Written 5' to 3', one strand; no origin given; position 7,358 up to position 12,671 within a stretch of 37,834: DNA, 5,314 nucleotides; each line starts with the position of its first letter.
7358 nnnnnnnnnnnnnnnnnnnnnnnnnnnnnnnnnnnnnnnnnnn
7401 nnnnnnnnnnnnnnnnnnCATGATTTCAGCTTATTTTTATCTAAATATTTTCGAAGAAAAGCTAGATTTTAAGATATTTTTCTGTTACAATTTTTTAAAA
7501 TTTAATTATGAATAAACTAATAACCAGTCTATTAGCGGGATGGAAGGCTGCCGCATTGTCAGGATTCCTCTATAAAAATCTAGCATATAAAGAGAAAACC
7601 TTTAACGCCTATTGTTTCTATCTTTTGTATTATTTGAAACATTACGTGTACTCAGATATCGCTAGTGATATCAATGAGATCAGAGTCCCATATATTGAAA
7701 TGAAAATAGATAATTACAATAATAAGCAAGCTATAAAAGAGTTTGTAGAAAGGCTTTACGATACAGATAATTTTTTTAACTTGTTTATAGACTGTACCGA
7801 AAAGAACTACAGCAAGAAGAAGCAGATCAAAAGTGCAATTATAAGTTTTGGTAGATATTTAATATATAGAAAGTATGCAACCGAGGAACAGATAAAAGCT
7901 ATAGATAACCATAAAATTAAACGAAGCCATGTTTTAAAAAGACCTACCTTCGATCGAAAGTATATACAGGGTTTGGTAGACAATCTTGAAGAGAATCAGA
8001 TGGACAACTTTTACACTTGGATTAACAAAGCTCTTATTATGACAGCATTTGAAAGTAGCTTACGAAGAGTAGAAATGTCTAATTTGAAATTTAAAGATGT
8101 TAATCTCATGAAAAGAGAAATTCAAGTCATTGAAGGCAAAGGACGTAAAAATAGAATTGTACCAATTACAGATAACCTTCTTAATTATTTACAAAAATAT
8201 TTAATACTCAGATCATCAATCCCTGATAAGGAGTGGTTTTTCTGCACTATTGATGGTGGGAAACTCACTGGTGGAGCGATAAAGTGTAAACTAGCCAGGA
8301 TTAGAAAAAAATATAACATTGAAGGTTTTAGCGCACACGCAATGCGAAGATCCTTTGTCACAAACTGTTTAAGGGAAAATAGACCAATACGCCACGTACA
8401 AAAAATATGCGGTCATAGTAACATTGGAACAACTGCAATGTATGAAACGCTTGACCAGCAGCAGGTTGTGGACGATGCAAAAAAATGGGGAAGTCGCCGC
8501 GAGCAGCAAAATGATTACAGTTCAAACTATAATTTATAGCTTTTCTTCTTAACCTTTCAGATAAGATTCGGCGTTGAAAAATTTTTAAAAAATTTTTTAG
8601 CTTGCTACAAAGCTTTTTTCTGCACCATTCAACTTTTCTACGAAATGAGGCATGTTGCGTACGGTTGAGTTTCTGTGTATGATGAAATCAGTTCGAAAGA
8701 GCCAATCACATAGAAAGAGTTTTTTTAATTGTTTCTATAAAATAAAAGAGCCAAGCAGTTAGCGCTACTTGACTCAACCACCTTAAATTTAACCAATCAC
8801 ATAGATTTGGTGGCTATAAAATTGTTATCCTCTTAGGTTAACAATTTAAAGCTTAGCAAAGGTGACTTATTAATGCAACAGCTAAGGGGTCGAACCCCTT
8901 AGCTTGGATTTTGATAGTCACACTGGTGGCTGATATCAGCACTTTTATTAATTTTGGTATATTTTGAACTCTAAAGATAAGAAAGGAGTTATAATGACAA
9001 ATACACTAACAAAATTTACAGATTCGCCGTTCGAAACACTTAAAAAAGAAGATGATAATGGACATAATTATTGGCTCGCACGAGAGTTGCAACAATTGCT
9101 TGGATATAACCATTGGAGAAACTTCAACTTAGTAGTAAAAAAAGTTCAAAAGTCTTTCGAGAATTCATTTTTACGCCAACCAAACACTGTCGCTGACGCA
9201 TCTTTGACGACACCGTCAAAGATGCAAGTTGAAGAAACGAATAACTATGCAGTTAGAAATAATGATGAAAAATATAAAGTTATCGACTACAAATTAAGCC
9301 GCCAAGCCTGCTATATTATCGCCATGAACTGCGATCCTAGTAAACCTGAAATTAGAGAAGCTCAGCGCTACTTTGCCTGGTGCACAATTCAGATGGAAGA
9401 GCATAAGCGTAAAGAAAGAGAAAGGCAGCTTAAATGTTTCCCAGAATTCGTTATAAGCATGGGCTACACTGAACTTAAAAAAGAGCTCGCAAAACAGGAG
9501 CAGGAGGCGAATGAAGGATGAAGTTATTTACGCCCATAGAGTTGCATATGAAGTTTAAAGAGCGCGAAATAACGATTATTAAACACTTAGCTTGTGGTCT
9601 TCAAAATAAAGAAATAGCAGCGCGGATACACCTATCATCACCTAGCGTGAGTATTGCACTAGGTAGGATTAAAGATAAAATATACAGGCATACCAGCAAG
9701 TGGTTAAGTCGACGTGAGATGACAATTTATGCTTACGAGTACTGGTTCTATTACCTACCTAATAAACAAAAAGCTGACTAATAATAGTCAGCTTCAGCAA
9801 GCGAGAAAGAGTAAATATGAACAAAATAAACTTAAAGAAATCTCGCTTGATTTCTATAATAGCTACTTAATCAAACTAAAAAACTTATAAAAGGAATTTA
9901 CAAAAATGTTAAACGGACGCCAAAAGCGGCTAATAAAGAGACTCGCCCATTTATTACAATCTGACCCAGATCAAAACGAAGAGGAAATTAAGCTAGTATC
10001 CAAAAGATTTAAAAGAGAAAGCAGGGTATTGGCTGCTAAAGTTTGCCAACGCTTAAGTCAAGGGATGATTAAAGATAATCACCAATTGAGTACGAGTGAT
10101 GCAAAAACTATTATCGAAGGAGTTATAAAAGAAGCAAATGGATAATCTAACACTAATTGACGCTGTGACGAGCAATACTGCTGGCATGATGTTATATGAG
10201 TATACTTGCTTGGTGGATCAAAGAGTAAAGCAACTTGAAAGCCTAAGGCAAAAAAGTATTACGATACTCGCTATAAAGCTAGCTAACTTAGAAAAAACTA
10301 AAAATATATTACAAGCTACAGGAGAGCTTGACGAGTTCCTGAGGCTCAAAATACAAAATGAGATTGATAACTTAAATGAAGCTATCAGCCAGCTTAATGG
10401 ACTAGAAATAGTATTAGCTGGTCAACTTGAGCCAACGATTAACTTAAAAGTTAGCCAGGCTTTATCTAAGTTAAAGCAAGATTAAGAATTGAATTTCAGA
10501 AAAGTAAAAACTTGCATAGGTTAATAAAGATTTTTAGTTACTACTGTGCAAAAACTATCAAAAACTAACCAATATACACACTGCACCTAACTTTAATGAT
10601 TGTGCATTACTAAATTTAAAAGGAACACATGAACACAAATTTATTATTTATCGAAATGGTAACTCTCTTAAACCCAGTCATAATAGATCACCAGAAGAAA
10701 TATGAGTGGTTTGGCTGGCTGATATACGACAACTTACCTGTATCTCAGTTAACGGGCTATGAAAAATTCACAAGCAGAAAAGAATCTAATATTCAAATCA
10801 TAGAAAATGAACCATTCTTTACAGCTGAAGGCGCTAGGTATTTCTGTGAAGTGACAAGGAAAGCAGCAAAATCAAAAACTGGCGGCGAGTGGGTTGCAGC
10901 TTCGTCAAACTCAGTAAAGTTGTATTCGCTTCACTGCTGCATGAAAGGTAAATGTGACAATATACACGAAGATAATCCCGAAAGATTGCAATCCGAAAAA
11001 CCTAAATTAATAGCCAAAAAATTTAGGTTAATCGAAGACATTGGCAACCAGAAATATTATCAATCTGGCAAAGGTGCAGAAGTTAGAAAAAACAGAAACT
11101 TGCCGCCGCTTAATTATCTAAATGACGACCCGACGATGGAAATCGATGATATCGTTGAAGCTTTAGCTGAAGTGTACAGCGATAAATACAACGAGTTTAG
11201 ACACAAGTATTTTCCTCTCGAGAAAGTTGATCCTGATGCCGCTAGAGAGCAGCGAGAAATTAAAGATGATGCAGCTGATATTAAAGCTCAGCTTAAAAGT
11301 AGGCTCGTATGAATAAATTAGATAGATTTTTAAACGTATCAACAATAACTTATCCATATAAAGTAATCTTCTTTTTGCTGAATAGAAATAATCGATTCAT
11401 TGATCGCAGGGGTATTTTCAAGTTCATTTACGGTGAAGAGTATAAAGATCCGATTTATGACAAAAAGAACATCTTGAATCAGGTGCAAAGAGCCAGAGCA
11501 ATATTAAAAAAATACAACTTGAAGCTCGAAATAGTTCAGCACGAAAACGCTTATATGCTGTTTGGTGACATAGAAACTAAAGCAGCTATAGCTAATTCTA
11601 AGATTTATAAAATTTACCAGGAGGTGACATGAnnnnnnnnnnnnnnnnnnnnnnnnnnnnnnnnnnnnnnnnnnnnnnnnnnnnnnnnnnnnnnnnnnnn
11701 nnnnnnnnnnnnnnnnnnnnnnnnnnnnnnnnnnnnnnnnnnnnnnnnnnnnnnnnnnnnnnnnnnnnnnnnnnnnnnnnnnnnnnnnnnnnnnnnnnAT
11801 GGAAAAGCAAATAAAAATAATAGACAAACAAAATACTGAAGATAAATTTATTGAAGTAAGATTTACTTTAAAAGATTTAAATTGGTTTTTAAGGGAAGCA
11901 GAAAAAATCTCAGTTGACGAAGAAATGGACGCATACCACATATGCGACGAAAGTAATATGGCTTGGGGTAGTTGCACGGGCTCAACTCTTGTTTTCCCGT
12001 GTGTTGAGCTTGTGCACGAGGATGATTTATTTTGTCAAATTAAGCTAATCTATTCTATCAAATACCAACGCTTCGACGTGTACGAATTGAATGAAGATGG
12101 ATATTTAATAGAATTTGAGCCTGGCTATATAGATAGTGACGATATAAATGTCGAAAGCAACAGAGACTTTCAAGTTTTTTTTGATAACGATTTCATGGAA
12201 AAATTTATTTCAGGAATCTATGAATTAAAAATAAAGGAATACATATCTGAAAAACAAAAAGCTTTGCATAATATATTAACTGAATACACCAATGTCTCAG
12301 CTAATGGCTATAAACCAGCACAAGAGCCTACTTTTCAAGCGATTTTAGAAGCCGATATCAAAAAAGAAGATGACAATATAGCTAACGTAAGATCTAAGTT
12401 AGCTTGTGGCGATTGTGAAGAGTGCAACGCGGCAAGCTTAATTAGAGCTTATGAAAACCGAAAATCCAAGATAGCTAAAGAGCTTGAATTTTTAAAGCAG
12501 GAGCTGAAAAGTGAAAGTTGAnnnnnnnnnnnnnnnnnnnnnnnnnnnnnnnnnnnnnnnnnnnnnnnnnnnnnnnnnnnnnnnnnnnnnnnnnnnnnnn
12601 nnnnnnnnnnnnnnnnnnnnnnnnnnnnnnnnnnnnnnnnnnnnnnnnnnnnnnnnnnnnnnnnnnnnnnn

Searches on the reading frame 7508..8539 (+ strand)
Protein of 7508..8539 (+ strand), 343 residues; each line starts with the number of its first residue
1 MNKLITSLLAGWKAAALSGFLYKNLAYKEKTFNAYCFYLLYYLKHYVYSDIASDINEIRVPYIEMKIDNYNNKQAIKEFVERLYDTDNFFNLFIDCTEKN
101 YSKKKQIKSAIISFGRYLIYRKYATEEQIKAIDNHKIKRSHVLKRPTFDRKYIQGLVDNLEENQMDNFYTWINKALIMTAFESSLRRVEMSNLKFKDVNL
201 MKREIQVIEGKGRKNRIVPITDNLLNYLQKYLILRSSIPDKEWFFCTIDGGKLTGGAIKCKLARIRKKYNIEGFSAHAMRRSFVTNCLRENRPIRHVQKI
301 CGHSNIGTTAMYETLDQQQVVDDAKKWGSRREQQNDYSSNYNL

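Call 9: search_protein_families(library=pfam, proteins=[window:7508-8539:+], max_evalue=0.01)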
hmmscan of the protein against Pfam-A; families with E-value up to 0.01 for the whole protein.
window:7508-8539:+ (343 aa): 1 family
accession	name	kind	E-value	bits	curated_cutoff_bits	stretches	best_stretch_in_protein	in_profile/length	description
PF00589.27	Phage_integrase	-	8.3e-29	101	27.1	1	157-317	12-170/172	Phage integrase family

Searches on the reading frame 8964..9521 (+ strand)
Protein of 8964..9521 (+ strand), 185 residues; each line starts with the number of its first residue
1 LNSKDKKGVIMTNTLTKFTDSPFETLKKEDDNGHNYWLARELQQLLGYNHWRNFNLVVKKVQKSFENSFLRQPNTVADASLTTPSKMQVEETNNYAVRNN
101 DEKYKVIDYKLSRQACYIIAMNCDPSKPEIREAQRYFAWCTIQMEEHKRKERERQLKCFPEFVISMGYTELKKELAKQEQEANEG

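Call 9: search_protein_families(library=pfam, proteins=[window:8964-9521:+], max_evalue=0.01)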
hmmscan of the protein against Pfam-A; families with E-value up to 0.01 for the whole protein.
window:8964-9521:+ (185 aa): 1 family
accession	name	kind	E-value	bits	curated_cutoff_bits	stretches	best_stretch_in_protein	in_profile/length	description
PF02498.22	Bro-N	-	1.2e-08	35.9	25.6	1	30-131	7-86/96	BRO family, N-terminal domain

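Call 13: search_protein_families(library=phrogs, proteins=[window:8964-9521:+], max_evalue=0.001)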
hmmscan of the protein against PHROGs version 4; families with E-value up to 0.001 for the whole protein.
window:8964-9521:+ (185 aa): 2 families
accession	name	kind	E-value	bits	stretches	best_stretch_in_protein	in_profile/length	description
phrog_8036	-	unknown function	4e-24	86.4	1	14-154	17-139/290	-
phrog_63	-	transcription regulation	9e-06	26.3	1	13-182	109-244/431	anti-repressor Ant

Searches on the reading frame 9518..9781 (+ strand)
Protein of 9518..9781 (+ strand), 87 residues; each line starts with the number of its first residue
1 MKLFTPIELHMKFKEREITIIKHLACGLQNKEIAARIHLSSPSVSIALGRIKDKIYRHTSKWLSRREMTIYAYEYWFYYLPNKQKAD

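Call 13: search_protein_families(library=phrogs, proteins=[window:9518-9781:+], max_evalue=0.001)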
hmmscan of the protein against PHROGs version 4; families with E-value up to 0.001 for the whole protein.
window:9518-9781:+ (87 aa): 0 families

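Call 14: search_protein_families(library=pfam, proteins=[window:9518-9781:+], max_evalue=0.01)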
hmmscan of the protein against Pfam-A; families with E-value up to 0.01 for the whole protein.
window:9518-9781:+ (87 aa): 3 families
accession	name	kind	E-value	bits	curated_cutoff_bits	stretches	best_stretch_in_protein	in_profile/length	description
PF00196.25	GerE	-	1.8e-08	34.3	23.5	1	15-55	5-45/57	Bacterial regulatory proteins, luxR family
PF08281.18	Sigma70_r4_2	-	0.0039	17.3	25.7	1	20-54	19-53/54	Sigma-70, region 4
PF13384.12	HTH_23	-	0.0053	17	24.6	0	16-48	6-38/50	Homeodomain-like domain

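Call 63: search_solved_structures(query=window:9518-9781:+, max_evalue=1, show_alignments=3)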
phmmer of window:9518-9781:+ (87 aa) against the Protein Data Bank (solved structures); distinct sequences matched with E-value up to 1: 19.
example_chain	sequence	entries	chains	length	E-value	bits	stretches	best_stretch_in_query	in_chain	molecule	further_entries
8a5r_AAA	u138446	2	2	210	0.00098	22.6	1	13-65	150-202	Light-activated DNA-binding protein EL222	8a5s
3p7n_A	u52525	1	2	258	0.0015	22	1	13-65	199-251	Sensor histidine kinase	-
7ve4_A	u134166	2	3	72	0.012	19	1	7-74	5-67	DNA-binding response regulator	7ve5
2rnj_A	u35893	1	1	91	0.023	18.2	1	7-73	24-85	Response regulator protein vraR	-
4zmr_A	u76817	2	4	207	0.046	17.2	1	14-49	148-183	Response regulator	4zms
4hye_A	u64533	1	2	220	0.052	17.1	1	14-49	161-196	Response regulator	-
7ve6_A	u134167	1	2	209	0.06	16.9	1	7-72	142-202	Response regulator protein VraR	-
4gvp_A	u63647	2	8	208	0.061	16.9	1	7-73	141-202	Response regulator protein vraR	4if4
2krf_A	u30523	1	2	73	0.064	16.8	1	15-55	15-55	Transcriptional regulatory protein comA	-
4yn8_A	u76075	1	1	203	0.083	16.4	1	13-55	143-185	Response regulator ChrA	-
3ulq_B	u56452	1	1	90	0.098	16.2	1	15-55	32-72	Transcriptional regulatory protein ComA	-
8u3b_G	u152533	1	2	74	0.1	16.1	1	15-55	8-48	Nitrate/nitrite response regulator protein NarL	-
1je8_A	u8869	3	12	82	0.17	15.4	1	14-54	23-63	Nitrate/Nitrite Response Regulator Protein NARL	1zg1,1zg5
3kln_A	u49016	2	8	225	0.39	14.3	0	8-55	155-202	Transcriptional regulator, LuxR family | Transcriptional regulator VpsT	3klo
1zlj_A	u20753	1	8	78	0.7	13.5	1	15-55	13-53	Dormancy Survival Regulator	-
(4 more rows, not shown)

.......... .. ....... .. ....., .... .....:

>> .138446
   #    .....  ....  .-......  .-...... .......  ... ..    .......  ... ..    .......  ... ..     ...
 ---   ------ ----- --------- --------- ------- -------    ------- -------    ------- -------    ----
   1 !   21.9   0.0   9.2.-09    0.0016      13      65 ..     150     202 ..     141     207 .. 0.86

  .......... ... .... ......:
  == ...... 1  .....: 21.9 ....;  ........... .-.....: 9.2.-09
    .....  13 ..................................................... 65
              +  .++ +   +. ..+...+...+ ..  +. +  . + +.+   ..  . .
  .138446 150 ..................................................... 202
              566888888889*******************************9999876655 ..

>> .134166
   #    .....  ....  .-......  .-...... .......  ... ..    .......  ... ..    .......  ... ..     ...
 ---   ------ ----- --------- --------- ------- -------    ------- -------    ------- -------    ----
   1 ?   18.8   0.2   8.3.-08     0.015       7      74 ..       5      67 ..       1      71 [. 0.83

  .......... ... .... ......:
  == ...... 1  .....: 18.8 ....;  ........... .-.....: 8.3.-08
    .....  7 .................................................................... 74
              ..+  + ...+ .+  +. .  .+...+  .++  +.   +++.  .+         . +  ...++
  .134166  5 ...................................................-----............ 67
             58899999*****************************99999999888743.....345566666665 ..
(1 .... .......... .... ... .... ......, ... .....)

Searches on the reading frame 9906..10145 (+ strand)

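Call 13: search_protein_families(library=phrogs, proteins=[window:9906-10145:+], max_evalue=0.001)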
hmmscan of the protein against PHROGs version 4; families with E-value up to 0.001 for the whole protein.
window:9906-10145:+ (79 aa): 0 families

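Call 14: search_protein_families(library=pfam, proteins=[window:9906-10145:+], max_evalue=0.01)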
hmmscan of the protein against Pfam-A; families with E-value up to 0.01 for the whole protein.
window:9906-10145:+ (79 aa): 0 families

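Call 56: search_protein_families(library=pfam, proteins=[window:9906-10145:+], max_evalue=5)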
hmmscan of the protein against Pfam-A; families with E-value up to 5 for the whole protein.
window:9906-10145:+ (79 aa): 4 families
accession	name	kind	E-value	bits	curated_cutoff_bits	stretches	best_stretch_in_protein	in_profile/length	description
PF15667.11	CMIP6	-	0.012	15.4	27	1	26-68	166-208/247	Ciliary microtubule inner protein 6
PF23202.1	PAH_ZNF598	-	0.051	14.3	25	1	5-51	3-47/83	ZNF598 PAH domain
PF14043.11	WVELL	-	0.056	13.7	27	1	46-73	2-29/74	WVELL protein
PF16719.11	SAWADEE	-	0.15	12.6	28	1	22-63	35-76/125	SAWADEE domain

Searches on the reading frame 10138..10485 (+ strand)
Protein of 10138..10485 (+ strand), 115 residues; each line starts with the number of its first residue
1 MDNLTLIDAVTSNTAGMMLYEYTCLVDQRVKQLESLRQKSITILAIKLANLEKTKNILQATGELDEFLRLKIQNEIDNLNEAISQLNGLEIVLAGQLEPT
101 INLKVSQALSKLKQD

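Call 9: search_protein_families(library=pfam, proteins=[window:10138-10485:+], max_evalue=0.01)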
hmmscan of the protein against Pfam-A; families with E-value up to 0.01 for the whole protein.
window:10138-10485:+ (115 aa): 1 family
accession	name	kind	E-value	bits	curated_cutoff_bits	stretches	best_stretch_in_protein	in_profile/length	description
PF20024.5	DUF6432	-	0.006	17.3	29.6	0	68-100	34-66/97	Family of unknown function (DUF6432)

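Call 13: search_protein_families(library=phrogs, proteins=[window:10138-10485:+], max_evalue=0.001)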
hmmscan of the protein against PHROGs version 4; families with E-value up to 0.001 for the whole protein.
window:10138-10485:+ (115 aa): 0 families

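Call 56: search_protein_families(library=pfam, proteins=[window:10138-10485:+], max_evalue=5)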
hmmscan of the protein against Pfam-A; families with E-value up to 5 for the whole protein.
window:10138-10485:+ (115 aa): 1 family
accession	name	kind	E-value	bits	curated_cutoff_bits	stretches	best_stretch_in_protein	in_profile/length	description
PF20024.5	DUF6432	-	0.006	17.3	29.6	1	68-100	34-66/97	Family of unknown function (DUF6432)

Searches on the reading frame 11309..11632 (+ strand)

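Call 13: search_protein_families(library=phrogs, proteins=[window:11309-11632:+], max_evalue=0.001)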
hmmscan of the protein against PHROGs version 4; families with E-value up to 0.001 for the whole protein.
window:11309-11632:+ (107 aa): 0 families

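Call 14: search_protein_families(library=pfam, proteins=[window:11309-11632:+], max_evalue=0.01)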
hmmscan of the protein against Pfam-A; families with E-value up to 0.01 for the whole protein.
window:11309-11632:+ (107 aa): 0 families

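Call 56: search_protein_families(library=pfam, proteins=[window:11309-11632:+], max_evalue=5)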
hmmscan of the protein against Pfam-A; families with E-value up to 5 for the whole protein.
window:11309-11632:+ (107 aa): 2 families
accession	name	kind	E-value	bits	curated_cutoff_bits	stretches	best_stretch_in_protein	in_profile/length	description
PF24715.1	YxiF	-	0.062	13.8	25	1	33-96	27-89/140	YxiF protein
PF00486.34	Trans_reg_C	-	0.11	13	26.2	1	17-70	11-61/77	Transcriptional regulatory protein, C terminal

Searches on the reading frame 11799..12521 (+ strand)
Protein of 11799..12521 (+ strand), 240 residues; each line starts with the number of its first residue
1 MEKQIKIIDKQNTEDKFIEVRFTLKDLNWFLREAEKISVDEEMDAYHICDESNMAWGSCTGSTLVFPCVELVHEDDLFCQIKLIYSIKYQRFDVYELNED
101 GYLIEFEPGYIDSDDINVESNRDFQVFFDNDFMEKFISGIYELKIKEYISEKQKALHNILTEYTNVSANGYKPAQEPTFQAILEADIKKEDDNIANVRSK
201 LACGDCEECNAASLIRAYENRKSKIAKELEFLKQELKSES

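Call 9: search_protein_families(library=pfam, proteins=[window:11799-12521:+], max_evalue=0.01)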
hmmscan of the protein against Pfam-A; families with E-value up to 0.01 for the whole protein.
window:11799-12521:+ (240 aa): 0 families

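Call 13: search_protein_families(library=phrogs, proteins=[window:11799-12521:+], max_evalue=0.001)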
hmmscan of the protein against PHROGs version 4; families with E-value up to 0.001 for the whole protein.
window:11799-12521:+ (240 aa): 0 families

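Call 56: search_protein_families(library=pfam, proteins=[window:11799-12521:+], max_evalue=5)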
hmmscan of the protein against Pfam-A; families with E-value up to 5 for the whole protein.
window:11799-12521:+ (240 aa): 1 family
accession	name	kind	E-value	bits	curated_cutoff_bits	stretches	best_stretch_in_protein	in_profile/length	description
PF23798.1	Beta-prop_SPT8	-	0.26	10.6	45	1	130-219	151-240/425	SPT8 beta propeller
